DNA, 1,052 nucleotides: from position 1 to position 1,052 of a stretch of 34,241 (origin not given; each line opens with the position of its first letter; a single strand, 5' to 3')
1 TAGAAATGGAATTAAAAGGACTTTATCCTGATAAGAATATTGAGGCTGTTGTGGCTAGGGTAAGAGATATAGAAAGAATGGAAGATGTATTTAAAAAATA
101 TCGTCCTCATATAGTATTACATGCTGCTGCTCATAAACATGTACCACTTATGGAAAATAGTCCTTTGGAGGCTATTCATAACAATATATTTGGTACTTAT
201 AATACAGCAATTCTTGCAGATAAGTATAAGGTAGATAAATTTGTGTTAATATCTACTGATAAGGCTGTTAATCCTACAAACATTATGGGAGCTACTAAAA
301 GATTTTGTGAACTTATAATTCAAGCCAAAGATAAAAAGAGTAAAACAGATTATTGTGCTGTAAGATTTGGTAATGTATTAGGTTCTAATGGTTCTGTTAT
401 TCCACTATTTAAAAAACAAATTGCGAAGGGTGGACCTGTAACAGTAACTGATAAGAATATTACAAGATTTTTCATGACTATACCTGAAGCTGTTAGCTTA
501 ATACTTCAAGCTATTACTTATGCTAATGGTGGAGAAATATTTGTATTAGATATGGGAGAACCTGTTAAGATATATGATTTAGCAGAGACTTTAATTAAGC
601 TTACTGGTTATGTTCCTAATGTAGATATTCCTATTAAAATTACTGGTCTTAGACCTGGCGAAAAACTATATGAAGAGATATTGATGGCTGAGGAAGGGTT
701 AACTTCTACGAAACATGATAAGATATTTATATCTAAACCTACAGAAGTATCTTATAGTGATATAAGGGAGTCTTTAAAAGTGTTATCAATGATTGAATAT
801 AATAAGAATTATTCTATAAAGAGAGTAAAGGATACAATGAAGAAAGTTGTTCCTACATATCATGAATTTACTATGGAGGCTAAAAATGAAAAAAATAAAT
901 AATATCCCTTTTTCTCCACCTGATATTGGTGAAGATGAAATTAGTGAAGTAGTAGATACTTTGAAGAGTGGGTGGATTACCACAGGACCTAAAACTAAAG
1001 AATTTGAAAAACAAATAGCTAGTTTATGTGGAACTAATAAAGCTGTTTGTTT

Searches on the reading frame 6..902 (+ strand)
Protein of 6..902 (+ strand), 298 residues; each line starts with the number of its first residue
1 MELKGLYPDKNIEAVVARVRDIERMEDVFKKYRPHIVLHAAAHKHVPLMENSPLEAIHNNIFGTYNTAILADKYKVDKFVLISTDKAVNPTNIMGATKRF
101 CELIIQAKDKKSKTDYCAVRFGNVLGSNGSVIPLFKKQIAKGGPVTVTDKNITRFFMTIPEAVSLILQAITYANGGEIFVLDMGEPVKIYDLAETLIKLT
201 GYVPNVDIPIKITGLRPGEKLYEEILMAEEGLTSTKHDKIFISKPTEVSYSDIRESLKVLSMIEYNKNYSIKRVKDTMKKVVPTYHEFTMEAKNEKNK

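Call 6: search_protein_families(library=pfam, proteins=[window:6-902:+], max_evalue=0.01)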
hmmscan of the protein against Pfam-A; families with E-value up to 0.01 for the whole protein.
window:6-902:+ (298 aa): 4 families
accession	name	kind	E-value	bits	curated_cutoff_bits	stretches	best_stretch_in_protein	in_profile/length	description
PF02719.21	Polysacc_synt_2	-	3.4e-105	351.9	20.2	1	11-244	55-292/293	Polysaccharide biosynthesis protein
PF01370.27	Epimerase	-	7.8e-18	65.2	20.9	1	14-179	45-237/240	NAD dependent epimerase/dehydratase family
PF16363.11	GDP_Man_Dehyd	-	4e-10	40.1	27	1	9-194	51-260/332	GDP-mannose 4,6 dehydratase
PF04321.23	RmlD_sub_bind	-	4.6e-09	36.2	27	1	19-148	37-176/287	RmlD substrate binding domain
